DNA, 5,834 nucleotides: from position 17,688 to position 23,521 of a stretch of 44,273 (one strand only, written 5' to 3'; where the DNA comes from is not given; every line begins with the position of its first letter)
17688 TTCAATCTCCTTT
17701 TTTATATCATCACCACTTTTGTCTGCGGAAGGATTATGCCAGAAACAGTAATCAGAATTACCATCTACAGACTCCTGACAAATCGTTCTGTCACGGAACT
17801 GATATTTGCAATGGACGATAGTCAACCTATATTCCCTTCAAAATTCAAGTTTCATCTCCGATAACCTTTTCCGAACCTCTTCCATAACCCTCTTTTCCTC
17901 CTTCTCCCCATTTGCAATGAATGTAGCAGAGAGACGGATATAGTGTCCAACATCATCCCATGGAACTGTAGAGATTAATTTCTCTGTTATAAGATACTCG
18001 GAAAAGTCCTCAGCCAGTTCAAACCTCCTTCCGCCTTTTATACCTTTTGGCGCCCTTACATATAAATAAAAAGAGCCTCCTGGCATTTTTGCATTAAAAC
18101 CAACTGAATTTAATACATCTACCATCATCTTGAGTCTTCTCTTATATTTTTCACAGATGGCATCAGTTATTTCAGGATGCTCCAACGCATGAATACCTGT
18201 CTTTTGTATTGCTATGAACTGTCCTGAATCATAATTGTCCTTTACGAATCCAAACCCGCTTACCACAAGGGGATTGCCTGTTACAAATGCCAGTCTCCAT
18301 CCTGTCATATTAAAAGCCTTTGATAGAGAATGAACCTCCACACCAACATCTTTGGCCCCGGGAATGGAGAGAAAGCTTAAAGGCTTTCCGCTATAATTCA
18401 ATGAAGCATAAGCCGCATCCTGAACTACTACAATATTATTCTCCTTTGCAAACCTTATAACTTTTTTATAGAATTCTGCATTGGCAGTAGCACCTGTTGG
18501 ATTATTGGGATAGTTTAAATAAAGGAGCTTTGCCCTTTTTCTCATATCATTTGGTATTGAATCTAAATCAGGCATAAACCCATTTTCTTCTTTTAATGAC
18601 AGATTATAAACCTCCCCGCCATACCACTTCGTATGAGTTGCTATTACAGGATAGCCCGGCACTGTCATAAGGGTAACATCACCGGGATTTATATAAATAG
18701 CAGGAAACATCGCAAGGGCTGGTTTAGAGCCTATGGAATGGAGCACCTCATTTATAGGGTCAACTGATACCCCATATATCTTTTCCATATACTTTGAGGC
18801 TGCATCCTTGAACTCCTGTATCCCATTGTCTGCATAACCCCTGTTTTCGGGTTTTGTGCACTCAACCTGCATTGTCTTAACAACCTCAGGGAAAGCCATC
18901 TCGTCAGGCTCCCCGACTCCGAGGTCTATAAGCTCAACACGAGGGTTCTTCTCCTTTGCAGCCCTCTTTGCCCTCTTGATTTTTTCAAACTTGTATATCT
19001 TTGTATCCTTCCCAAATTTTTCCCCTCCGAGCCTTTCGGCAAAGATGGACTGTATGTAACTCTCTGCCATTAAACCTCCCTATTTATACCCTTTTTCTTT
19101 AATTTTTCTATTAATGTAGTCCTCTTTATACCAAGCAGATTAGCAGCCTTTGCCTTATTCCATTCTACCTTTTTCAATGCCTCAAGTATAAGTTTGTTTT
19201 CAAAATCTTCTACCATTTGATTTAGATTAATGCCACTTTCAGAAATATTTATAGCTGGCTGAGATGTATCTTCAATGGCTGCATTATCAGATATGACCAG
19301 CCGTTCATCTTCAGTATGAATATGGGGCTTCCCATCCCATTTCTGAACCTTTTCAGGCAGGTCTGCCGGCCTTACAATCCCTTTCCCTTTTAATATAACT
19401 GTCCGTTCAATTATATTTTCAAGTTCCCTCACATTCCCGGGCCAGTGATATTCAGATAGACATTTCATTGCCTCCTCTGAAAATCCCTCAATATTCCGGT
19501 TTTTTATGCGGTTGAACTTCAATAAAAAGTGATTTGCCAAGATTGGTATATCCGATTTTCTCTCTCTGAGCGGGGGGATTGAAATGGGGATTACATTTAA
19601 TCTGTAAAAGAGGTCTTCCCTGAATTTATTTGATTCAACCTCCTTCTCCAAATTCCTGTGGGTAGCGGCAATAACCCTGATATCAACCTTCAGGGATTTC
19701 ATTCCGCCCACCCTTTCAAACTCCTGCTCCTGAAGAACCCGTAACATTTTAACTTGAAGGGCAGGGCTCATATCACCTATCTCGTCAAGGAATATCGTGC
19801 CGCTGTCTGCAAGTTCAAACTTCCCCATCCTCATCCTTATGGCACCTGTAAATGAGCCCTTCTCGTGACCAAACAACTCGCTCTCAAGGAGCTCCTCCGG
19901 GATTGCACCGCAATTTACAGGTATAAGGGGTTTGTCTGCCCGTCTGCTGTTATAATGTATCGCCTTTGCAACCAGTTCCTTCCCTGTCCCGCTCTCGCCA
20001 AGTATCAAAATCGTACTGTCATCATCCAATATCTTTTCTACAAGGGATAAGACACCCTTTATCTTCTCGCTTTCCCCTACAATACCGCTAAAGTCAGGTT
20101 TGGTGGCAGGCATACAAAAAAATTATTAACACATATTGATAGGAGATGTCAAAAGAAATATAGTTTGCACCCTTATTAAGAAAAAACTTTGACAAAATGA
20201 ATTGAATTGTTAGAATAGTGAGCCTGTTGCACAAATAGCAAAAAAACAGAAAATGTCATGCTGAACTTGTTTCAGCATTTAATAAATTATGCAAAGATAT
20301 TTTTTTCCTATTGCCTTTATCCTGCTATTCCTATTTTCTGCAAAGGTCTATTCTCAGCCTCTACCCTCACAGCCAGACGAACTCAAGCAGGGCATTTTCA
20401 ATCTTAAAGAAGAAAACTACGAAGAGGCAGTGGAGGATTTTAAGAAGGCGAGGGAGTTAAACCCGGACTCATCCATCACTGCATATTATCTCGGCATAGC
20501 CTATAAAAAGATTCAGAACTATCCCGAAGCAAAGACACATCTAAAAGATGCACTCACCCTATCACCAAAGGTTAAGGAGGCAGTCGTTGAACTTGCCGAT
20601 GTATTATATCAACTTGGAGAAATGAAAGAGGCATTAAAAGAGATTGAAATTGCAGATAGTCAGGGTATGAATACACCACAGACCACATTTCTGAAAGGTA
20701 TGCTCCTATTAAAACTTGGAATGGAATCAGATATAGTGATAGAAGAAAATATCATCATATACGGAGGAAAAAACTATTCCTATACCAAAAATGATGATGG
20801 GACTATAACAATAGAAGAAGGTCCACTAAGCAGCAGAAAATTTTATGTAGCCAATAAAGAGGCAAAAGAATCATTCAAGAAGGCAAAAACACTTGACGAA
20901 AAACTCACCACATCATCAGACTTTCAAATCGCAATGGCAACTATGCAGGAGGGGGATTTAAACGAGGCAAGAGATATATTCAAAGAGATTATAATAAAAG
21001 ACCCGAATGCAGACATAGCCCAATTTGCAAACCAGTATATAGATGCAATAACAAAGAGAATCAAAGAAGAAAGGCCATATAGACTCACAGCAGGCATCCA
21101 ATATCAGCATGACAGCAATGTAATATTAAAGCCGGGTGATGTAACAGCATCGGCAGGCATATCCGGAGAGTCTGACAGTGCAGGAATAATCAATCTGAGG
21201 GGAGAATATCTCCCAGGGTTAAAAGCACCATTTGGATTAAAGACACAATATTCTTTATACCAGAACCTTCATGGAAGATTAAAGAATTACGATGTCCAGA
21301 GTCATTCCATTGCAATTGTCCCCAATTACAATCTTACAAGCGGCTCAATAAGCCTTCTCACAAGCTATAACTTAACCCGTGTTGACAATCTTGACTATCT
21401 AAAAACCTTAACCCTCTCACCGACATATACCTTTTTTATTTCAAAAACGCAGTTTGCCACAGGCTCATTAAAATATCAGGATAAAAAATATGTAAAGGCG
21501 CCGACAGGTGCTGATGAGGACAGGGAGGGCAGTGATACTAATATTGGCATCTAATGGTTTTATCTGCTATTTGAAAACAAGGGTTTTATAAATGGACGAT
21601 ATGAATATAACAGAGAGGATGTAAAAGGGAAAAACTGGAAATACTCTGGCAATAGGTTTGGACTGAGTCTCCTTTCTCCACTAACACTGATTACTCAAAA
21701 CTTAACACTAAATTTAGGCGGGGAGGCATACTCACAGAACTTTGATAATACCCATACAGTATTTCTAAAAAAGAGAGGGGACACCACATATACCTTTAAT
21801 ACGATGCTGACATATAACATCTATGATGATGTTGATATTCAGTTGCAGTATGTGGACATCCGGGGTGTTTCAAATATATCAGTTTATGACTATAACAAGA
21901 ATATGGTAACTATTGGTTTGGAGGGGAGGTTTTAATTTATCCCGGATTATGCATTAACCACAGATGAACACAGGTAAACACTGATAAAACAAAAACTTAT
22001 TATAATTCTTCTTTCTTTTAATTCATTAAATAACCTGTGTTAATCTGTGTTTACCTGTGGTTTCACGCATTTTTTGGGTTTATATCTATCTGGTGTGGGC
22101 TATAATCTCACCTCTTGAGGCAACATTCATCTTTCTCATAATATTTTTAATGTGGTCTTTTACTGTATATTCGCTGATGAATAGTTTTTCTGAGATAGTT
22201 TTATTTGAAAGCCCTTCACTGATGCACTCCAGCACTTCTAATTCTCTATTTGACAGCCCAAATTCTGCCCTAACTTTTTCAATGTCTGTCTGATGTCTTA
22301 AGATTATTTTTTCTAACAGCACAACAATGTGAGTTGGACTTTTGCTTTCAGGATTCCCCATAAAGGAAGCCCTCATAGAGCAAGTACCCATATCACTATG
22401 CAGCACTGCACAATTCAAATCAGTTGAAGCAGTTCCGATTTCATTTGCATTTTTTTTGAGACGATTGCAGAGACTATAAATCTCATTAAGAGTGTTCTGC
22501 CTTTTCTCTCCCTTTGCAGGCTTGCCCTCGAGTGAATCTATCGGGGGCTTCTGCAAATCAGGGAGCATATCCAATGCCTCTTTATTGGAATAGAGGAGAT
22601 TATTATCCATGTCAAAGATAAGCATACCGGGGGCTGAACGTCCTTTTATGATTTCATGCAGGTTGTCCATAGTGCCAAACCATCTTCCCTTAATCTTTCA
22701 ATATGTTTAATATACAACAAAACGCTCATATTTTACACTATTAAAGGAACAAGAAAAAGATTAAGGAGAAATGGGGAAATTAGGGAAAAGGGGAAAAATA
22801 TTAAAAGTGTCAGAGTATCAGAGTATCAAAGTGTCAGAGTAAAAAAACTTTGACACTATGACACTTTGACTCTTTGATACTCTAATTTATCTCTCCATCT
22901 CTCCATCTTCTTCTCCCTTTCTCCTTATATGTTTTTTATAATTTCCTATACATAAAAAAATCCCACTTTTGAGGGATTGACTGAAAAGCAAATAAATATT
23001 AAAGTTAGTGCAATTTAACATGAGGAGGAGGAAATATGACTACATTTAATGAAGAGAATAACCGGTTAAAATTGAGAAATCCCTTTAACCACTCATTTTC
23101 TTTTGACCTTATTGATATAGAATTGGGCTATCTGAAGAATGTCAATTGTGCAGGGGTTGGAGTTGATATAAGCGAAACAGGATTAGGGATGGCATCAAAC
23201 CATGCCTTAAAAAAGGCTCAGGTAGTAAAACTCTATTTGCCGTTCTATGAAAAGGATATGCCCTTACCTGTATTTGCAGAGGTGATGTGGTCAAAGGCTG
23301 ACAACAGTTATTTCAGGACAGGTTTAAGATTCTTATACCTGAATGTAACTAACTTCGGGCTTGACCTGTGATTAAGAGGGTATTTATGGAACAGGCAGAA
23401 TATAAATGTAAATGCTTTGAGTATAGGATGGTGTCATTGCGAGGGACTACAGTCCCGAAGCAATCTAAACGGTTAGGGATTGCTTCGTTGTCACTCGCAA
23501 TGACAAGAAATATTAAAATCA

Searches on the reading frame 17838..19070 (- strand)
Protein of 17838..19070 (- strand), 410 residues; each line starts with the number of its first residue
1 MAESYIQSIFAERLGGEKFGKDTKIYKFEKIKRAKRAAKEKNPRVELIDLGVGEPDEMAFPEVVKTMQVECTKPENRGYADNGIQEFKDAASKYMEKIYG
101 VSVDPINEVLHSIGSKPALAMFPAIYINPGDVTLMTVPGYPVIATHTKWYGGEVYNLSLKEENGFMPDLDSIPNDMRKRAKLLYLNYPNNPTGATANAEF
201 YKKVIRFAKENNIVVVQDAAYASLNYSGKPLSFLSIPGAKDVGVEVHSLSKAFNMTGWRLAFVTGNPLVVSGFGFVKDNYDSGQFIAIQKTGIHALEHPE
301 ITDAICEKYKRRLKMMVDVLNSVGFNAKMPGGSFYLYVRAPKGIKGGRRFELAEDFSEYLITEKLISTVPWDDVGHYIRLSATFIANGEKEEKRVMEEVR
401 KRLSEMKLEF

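Call 48: search_protein_families(library=pfam, proteins=[window:17838-19070:-], max_evalue=0.0001)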
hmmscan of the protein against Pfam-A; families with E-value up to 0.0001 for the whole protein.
window:17838-19070:- (410 aa): 1 family
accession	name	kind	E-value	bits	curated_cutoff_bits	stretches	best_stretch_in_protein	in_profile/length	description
PF00155.27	Aminotran_1_2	-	1.3e-48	166.5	19.7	1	46-380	2-342/361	Aminotransferase class I and II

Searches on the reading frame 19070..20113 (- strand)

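Call 48: search_protein_families(library=pfam, proteins=[window:19070-20113:-], max_evalue=0.0001)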
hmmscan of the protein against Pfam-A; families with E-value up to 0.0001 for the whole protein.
window:19070-20113:- (347 aa): 6 families
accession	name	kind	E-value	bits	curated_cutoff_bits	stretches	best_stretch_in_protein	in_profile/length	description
PF00158.32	Sigma54_activat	-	1.8e-73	246.2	20.2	1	11-177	1-167/168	Sigma-54 interaction domain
PF25601.1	AAA_lid_14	-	8.4e-29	99.7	27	1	183-258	1-76/87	AAA+ ATPase lid domain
PF14532.12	Sigma54_activ_2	-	7.4e-20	72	25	1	12-182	1-138/138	Sigma-54 interaction domain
PF02954.25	HTH_8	-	6.1e-14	51.9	22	1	301-340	2-41/42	Bacterial regulatory protein, Fis family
PF07728.20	AAA_5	-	6.9e-07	29.8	22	1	35-155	2-125/139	AAA domain (dynein-related subfamily)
PF00004.35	AAA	-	4.6e-05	24.3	21.2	0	35-156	1-111/131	ATPase family associated with various cellular activities (AAA)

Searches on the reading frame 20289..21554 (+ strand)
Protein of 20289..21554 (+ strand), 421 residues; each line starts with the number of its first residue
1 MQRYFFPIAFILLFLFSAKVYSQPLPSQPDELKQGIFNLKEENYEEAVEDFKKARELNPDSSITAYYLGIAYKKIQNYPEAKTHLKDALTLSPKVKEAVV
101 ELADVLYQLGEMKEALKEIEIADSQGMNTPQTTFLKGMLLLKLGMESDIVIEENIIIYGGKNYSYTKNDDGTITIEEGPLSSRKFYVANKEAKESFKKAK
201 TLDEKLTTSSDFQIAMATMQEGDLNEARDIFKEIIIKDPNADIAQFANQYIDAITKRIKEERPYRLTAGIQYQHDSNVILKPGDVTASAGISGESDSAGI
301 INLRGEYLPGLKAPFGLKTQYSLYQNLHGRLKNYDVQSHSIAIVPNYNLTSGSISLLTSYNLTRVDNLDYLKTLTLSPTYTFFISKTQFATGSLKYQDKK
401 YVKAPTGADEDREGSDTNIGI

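Call 49: search_protein_families(library=pfam, proteins=[window:20289-21554:+], max_evalue=0.0001)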
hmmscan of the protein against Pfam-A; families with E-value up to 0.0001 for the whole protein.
window:20289-21554:+ (421 aa): 15 families
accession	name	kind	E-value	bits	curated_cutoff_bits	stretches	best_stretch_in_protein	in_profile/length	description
PF07719.23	TPR_2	-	4.5e-16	58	27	0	66-94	5-33/34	Tetratricopeptide repeat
PF14559.12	TPR_19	-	4.4e-15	56.2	25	2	77-125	6-54/68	Tetratricopeptide repeat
PF00515.34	TPR_1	-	1.8e-12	46.9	27.8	1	39-60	12-33/34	Tetratricopeptide repeat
PF13432.12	TPR_16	-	9.5e-11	42.4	32.7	1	68-118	3-53/65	Tetratricopeptide repeat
PF13428.12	TPR_14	-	9.5e-11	41.7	23.5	0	66-104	5-43/44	Tetratricopeptide repeat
PF13424.12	TPR_12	-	3.2e-10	40.5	30.1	1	35-92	10-75/77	Tetratricopeptide repeat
PF13174.12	TPR_6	-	3.1e-09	37.3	26.3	0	66-93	4-31/33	Tetratricopeptide repeat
PF13181.12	TPR_8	-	3.7e-09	36.5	25.7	0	39-60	12-33/34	Tetratricopeptide repeat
PF12895.13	ANAPC3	-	7.5e-08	33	27.2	0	39-87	34-81/82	Anaphase-promoting complex, cyclosome, subunit 3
PF13414.12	TPR_11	-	2.9e-07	30.5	26.8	1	42-74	8-40/42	TPR repeat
PF24575.1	TPR_Slam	-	4.3e-06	27.5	35.2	0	33-84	52-103/104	Surface lipoprotein assembly modifier, N-terminal TPR repeats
PF13374.12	TPR_10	-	7.3e-06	26.3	27.5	0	67-91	7-31/42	Tetratricopeptide repeat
PF23914.1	TPR_CcmH_CycH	-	2.2e-05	24.8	42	0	39-118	61-143/158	Cytochrome c-type biogenesis protein H TPR domain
PF14853.12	Fis1_TPR_C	-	3.9e-05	24.2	25.3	0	66-98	5-37/53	Fis1 C-terminal tetratricopeptide repeat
PF13431.12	TPR_17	-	7.8e-05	23.1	24.4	0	51-82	2-33/34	Tetratricopeptide repeat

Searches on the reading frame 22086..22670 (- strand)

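Call 49: search_protein_families(library=pfam, proteins=[window:22086-22670:-], max_evalue=0.0001)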
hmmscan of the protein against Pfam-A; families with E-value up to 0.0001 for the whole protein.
window:22086-22670:- (194 aa): 1 family
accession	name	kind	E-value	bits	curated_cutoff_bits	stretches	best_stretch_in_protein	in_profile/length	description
PF00196.25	GerE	-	5.5e-22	77.6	23.5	1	139-191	3-55/57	Bacterial regulatory proteins, luxR family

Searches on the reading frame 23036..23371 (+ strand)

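Call 49: search_protein_families(library=pfam, proteins=[window:23036-23371:+], max_evalue=0.0001)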
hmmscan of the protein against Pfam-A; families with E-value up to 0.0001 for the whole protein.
window:23036-23371:+ (111 aa): 1 family
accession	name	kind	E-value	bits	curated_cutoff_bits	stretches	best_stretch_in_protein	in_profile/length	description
PF07238.19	PilZ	-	4.6e-08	33.8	22.5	1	39-105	24-91/102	PilZ domain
